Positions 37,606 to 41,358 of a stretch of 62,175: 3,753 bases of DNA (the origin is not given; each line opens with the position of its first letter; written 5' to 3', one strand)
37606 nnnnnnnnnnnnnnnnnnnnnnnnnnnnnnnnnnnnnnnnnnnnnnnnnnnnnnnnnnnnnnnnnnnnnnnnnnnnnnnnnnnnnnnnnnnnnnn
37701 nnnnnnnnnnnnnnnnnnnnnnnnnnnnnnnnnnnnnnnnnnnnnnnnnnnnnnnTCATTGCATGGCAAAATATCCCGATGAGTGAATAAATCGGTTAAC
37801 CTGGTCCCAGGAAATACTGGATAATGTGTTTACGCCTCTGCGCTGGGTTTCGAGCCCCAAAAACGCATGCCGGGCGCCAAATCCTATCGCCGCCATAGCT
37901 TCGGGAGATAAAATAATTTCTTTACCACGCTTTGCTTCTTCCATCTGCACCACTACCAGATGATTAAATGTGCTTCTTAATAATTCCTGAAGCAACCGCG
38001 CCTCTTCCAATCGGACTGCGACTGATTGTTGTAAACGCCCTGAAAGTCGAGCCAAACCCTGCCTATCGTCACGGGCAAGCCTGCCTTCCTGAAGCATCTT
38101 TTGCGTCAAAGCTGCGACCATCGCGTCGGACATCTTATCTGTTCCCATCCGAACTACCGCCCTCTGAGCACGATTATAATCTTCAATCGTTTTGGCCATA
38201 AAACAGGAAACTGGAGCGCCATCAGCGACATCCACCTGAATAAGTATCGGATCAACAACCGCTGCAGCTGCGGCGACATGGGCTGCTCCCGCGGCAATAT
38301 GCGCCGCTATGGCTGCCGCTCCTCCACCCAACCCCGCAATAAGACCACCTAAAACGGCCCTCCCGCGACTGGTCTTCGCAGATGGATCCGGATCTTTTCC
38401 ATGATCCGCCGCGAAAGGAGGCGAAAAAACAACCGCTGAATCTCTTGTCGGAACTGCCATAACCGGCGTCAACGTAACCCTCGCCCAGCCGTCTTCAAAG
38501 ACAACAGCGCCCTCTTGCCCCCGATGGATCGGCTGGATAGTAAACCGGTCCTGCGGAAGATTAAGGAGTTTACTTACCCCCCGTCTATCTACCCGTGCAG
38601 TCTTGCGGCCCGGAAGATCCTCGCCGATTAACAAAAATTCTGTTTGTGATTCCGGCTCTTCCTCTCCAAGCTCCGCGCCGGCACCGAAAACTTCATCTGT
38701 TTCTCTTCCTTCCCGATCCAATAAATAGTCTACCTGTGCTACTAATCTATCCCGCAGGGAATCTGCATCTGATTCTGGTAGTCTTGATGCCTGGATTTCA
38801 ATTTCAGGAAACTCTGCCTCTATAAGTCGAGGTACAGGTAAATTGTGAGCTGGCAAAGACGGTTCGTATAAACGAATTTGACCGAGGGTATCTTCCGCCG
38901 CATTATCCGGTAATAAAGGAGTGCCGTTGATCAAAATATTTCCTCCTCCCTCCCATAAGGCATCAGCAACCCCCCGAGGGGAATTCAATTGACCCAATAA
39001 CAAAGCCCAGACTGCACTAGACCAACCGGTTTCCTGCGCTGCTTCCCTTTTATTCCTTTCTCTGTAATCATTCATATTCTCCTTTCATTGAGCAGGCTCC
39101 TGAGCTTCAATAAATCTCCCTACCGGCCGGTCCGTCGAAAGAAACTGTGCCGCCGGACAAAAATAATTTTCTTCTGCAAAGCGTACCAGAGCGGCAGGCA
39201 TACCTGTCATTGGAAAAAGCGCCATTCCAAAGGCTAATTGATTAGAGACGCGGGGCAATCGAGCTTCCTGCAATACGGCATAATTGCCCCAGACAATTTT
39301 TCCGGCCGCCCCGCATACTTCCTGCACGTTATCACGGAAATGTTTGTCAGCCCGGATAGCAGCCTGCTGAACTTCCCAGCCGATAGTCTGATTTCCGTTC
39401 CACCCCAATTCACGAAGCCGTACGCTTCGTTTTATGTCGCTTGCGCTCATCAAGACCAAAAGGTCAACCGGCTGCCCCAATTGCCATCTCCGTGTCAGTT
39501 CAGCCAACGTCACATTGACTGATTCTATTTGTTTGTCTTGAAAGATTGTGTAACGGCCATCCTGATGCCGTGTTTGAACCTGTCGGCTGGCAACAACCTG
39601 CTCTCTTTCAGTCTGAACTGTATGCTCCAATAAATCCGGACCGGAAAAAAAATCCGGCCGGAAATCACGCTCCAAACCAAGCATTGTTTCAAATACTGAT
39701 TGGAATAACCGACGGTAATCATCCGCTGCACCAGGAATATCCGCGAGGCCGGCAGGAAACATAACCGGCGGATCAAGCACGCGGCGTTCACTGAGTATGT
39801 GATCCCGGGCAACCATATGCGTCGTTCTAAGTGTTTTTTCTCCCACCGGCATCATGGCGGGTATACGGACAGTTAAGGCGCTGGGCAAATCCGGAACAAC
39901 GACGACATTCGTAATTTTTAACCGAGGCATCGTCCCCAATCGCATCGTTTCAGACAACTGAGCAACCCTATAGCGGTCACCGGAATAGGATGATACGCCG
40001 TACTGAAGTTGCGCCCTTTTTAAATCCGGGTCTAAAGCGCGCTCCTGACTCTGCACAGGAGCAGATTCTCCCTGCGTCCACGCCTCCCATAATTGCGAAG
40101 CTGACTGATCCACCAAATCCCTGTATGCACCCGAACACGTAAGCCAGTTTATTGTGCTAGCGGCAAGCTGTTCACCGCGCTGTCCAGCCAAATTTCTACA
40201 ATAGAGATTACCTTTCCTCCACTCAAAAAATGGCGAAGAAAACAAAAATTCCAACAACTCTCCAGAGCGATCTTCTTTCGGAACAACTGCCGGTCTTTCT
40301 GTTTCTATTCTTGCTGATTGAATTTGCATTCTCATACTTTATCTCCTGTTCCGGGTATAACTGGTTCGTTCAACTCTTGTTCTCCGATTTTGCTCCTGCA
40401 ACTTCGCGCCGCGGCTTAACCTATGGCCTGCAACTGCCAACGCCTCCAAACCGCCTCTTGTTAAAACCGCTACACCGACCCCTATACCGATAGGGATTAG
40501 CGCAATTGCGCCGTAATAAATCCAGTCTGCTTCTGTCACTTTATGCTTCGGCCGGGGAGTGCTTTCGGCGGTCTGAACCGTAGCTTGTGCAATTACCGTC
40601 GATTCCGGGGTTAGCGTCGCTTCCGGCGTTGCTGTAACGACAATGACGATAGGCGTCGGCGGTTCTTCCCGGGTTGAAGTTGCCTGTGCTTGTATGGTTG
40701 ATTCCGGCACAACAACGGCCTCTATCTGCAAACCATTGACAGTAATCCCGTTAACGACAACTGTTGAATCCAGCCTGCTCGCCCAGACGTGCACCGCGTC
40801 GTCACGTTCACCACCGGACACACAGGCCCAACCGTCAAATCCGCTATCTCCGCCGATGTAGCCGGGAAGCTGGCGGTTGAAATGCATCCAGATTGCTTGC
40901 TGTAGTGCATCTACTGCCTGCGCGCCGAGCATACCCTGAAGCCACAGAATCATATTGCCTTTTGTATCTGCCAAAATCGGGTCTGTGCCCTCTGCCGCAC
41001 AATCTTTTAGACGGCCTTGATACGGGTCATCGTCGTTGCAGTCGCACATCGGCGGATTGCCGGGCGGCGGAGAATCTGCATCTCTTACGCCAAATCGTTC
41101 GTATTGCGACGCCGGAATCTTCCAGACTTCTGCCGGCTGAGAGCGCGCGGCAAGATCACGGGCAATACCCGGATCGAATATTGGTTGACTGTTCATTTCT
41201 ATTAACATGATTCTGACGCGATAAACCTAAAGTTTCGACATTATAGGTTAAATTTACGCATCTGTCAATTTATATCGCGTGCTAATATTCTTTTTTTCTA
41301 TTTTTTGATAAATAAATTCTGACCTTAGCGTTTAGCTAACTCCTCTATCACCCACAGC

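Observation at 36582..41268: Tightly coupled four-gene orphan operon behind a textbook promoter: best candidate for an undescribed membrane-associated system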

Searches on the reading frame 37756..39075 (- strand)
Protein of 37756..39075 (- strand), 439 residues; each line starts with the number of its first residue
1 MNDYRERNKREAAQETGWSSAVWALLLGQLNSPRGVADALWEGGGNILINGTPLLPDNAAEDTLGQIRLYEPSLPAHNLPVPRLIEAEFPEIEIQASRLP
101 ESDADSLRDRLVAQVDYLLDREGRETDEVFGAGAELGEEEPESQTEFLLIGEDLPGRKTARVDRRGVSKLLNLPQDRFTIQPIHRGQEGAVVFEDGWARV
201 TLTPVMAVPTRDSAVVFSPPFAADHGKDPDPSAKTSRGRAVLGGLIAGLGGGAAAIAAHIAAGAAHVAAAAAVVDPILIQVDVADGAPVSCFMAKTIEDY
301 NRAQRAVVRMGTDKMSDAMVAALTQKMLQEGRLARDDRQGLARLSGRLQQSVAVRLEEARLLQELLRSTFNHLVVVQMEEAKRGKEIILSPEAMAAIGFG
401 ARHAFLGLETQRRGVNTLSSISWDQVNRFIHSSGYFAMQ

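Call 4: search_protein_families(library=pfam, proteins=[window:37756-39075:-], max_evalue=1)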
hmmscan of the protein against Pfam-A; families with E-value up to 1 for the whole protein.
window:37756-39075:- (439 aa): 1 family
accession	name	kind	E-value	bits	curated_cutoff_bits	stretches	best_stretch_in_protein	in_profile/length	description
PF09106.17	SelB-wing_2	-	0.12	12.9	22.3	0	314-337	29-52/57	Elongation factor SelB, winged helix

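Call 5: search_protein_families(library=padloc, proteins=[window:37756-39075:-], max_evalue=1)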
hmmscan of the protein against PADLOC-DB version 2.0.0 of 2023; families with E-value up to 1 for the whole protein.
window:37756-39075:- (439 aa): 0 families

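Call 6: search_protein_families(library=phrogs, proteins=[window:37756-39075:-], max_evalue=1)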
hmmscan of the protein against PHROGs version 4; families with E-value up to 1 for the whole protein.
window:37756-39075:- (439 aa): 0 families

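Call 7: search_protein_families(library=ncbifam, proteins=[window:37756-39075:-], max_evalue=1)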
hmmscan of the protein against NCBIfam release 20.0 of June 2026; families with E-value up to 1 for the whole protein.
window:37756-39075:- (439 aa): 0 families

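Call 23: search_solved_structures(query=window:37756-39075:-, max_evalue=10)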
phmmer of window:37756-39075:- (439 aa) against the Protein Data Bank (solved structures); distinct sequences matched with E-value up to 10: 3.
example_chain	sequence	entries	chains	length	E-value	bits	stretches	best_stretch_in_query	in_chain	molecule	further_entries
9f5x_1E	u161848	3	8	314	1.5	10.9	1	225-267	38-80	Cytochrome c1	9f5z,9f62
6z6s_DDD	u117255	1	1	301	1.6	10.8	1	218-266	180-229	Adenylyltransferase and sulfurtransferase uba4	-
6yuc_D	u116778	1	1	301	1.6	10.8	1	218-266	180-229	Adenylyltransferase and sulfurtransferase uba4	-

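Call 51: search_solved_structures(query=A2, max_evalue=10)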
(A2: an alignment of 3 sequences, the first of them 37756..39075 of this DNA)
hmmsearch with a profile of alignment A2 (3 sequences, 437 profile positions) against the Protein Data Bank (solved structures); distinct sequences matched with E-value up to 10: 14.
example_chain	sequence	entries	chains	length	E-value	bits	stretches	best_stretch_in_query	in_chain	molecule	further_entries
4wsw_B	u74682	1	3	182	0.22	13.6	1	85-137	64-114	Hemagglutinin HA2 chain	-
2xcz_A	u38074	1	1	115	0.23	13.6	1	91-182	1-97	POSSIBLE ATLS1-LIKE LIGHT-INDUCIBLE PROTEIN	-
4qy0_B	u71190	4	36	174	0.37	12.9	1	85-137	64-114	hemagglutinin | Hemagglutinin HA2 chain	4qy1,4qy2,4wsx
4cyv_B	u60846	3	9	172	0.38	12.9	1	85-137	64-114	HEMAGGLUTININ | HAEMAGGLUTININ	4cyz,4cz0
4cyw_B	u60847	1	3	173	0.39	12.8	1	85-137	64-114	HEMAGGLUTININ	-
4xq5_B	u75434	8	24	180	0.4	12.8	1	85-137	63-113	Hemagglutinin HA2 chain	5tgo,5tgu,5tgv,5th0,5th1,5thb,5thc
4xqo_B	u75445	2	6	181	0.4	12.8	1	85-137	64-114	Hemagglutinin HA2 chain | Hemagglutinin HA2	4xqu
4d00_B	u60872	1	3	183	0.41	12.8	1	85-137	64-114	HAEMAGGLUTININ HA1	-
6tva_B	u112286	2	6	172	0.49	12.5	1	85-137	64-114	Haemagglutinin HA2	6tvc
6tvb_B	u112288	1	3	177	0.52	12.4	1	85-137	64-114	Hemagglutinin HA2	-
6tjw_B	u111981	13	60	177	0.52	12.4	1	85-137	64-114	Hemagglutinin HA2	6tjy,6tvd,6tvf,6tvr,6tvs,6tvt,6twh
6wf1_B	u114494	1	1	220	0.58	12.3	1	85-137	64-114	Hemagglutinin HA2 chain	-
9bu6_D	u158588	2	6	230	0.62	12.2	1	85-137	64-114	Hemagglutinin HA2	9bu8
2wsc_N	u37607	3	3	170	1.3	11.1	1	195-265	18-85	PHOTOSYSTEM I-N SUBUNIT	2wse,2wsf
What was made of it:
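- Closest known: Pore-forming colicin domains and glycine-zipper membrane-inserting toxins. Different: There is no hit to the Colicin Pfam family or to any PDB sequence (calls 4, 23, 51).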

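Call 53: find_related_loci(query=A2, collection=metagenome_contigs, flank=10000)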
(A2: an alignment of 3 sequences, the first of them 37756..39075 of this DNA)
Query A2 (439 aa) in metagenome_contigs; peptide patterns used: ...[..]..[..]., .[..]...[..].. (x = any residue, [..] = any of these).
195 stretches matched a pattern, but none encodes a relative of the query by tblastn (E <= 1e-3).

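Call 55: find_related_loci(query=A2, collection=viral_contigs, flank=10000)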
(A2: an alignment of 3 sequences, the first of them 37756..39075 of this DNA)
Query A2 (439 aa) in viral_contigs; peptide patterns used: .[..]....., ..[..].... (x = any residue, [..] = any of these).
71 stretches matched a pattern, but none encodes a relative of the query by tblastn (E <= 1e-3).

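Call 84: search_dna_similar(query=window:37756-39075:-, collection=phages, mode=protein, max_evalue=0.1, max_rows=10)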
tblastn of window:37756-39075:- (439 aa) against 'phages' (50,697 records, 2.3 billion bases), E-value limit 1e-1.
No match.

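Call 85: search_dna_similar(query=window:37756-39075:-, collection=plasmids, mode=protein, max_evalue=0.1, max_rows=10)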
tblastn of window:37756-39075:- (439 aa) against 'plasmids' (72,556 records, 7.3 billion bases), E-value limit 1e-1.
No match.

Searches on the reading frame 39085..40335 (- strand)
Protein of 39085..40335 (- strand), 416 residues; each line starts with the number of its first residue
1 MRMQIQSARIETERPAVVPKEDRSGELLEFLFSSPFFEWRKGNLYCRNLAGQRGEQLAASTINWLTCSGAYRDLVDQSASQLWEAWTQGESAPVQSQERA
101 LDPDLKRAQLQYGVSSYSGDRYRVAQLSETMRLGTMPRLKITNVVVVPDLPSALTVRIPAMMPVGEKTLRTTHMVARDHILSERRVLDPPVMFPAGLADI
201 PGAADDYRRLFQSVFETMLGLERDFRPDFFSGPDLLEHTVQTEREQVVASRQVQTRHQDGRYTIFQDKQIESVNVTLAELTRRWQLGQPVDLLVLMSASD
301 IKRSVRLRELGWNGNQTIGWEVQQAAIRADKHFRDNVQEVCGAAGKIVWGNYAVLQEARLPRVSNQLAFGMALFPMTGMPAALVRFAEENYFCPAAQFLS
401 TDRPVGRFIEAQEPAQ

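Call 4: search_protein_families(library=pfam, proteins=[window:39085-40335:-], max_evalue=1)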
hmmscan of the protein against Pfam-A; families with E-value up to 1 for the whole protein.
window:39085-40335:- (416 aa): 0 families

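Call 5: search_protein_families(library=padloc, proteins=[window:39085-40335:-], max_evalue=1)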
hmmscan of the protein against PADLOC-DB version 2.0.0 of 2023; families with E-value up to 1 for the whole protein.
window:39085-40335:- (416 aa): 0 families

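Call 6: search_protein_families(library=phrogs, proteins=[window:39085-40335:-], max_evalue=1)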
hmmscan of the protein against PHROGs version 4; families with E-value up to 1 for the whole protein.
window:39085-40335:- (416 aa): 0 families

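Call 7: search_protein_families(library=ncbifam, proteins=[window:39085-40335:-], max_evalue=1)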
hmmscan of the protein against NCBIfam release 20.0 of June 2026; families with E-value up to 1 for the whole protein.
window:39085-40335:- (416 aa): 0 families

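Call 9: find_encoding_contigs(protein=window:39085-40335:-, flank=10000, max_places=6)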
Protein window:39085-40335:- (416 aa): 4 contigs read that carry it; 1 place shown.
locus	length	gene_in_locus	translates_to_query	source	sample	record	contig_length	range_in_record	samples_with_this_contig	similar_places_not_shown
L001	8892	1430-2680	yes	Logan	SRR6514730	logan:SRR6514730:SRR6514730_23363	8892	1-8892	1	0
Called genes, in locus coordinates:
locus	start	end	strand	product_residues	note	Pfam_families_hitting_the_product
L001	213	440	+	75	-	-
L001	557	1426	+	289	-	-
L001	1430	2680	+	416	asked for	-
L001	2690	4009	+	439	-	-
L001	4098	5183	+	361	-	-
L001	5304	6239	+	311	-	-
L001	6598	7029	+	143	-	-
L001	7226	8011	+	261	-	PF20803:PaaX_M, PF08223:PaaX_C (weak)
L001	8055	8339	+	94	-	-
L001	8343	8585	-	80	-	-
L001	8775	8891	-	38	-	?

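Call 14: find_related_loci(query=window:39085-40335:-, collection=genome_contigs, flank=10000)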
Query window:39085-40335:- (416 aa) in genome_contigs; peptide patterns used: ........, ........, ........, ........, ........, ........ (x = any residue, [..] = any of these).
36 stretches matched a pattern, but none encodes a relative of the query by tblastn (E <= 1e-3).

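Call 15: find_homologous_proteins(query=window:39085-40335:-, max_evalue=0.01)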
Query window:39085-40335:- (416 aa): 1 proteins with E <= 0.01 among 8000 candidates.
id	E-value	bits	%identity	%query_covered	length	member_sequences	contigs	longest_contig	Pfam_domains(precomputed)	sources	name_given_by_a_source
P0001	3.7e-278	940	100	100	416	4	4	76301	-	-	-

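Call 22: search_solved_structures(query=window:39085-40335:-, max_evalue=10)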
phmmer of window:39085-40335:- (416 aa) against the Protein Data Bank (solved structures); distinct sequences matched with E-value up to 10: 2.
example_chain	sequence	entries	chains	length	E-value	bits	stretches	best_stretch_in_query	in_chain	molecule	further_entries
3t51_B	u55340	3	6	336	0.85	12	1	103-192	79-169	Cation efflux system protein CusB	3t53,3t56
2v84_A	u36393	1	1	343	1.9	10.8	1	279-339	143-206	SPERMIDINE/PUTRESCINE ABC TRANSPORTER, PERIPLASMIC BINDING PROTEIN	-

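Call 33: predict_structure(protein=window:39085-40335:-)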
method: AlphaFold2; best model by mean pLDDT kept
length: 416 residues; sequences in the alignment: 1
mean_pLDDT: 30.8   pTM: 0.17
mean pLDDT of the five models: 30.8, 26.4, 25.9, 25.1, 24.3
residues with pLDDT >= 90: 0; 70-90: 0; 50-70: 4; < 50: 412
segments of 3 or more residues with pLDDT < 50: 1-31, 33-36, 40-416
pLDDT, mean of each block of 10 residues (from residue 1): 27 31 44 47 43 35 29 31 35 28 32 25 23 24 26 26 27 26 26 31 37 32 32 28 25 28 31 34 35 28 27 26 27 31 30 32 34 34 34 31 30 31
secondary structure, 60 per line:
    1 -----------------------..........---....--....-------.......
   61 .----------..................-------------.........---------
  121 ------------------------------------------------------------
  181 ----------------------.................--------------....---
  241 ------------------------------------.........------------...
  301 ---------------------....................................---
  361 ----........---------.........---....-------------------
elements in order: H24-33 E37-40 E43-46 H54-61 H72-89 H103-111 H203-219 H234-237 H277-285 H322-357 H365-372 H382-390 H394-397

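Call 50: search_solved_structures(query=A1, max_evalue=10)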
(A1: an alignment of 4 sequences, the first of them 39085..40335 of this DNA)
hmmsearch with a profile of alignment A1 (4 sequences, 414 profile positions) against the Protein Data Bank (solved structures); distinct sequences matched with E-value up to 10: 1.
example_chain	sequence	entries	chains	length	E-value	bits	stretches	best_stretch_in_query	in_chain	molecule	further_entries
7ulh_A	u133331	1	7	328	1.1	11.3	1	46-135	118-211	Short chain dehydrogenase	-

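Call 99: find_related_loci(query=A1, collection=viral_contigs, flank=8000)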
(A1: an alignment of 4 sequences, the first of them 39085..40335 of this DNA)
Query A1 (416 aa) in viral_contigs; peptide patterns used: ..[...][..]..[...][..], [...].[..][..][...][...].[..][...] (x = any residue, [..] = any of these).
93 stretches matched a pattern, but none encodes a relative of the query by tblastn (E <= 1e-3).

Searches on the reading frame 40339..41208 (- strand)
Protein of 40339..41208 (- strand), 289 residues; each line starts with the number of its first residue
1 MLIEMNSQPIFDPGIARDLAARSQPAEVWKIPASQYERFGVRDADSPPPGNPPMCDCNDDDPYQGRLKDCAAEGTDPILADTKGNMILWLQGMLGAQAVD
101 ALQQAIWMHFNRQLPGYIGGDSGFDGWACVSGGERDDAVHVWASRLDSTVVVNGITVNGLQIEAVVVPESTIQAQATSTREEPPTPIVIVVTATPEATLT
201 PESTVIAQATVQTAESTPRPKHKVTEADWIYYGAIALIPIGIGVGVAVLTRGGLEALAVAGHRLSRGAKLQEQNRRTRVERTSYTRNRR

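Call 4: search_protein_families(library=pfam, proteins=[window:40339-41208:-], max_evalue=1)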
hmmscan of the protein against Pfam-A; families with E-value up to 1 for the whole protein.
window:40339-41208:- (289 aa): 0 families

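Call 5: search_protein_families(library=padloc, proteins=[window:40339-41208:-], max_evalue=1)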
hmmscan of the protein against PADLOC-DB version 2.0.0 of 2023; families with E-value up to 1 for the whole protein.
window:40339-41208:- (289 aa): 0 families

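Call 6: search_protein_families(library=phrogs, proteins=[window:40339-41208:-], max_evalue=1)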
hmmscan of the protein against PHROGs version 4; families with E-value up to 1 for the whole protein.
window:40339-41208:- (289 aa): 0 families

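Call 7: search_protein_families(library=ncbifam, proteins=[window:40339-41208:-], max_evalue=1)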
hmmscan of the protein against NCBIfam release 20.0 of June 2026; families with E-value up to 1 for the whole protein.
window:40339-41208:- (289 aa): 0 families

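Call 25: search_solved_structures(query=window:40339-41208:-, max_evalue=10)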
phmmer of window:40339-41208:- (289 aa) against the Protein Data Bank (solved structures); distinct sequences matched with E-value up to 10: 2.
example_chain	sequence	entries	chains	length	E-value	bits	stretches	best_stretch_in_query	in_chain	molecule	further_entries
4akx_A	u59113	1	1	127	0.51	12.4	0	78-104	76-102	SPCU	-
3tu3_A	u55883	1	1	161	1.1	11.3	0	78-104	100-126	ExoU chaperone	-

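Call 90: search_solved_structures(query=A4, max_evalue=10)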
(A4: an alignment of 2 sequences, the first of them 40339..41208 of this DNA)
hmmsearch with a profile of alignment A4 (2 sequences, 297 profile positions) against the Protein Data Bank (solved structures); distinct sequences matched with E-value up to 10: 9.
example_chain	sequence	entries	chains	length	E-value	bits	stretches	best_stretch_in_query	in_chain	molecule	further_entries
4rlf_A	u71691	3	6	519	0.18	14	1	127-179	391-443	Benzoate-coenzyme A ligase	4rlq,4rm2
4rm3_A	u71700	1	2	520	0.18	14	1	127-179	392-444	Benzoate-coenzyme A ligase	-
6m2u_A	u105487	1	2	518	0.18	14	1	127-179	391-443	Benzoate-coenzyme A ligase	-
4eat_A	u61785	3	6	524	0.18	14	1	127-179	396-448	Benzoate-coenzyme A ligase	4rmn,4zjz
6m2o_A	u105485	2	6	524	0.18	14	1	127-179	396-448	Benzoate-coenzyme A ligase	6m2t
7yta_A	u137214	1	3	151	1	11.6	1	74-123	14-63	AGDP3 AGD1-2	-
1i9s_A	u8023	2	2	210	1.2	11.3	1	11-63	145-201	MRNA CAPPING ENZYME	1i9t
2c46_A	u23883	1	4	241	1.9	10.7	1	11-62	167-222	MRNA CAPPING ENZYME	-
6u8y_H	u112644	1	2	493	2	10.6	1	117-200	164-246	NADH dehydrogenase subunit N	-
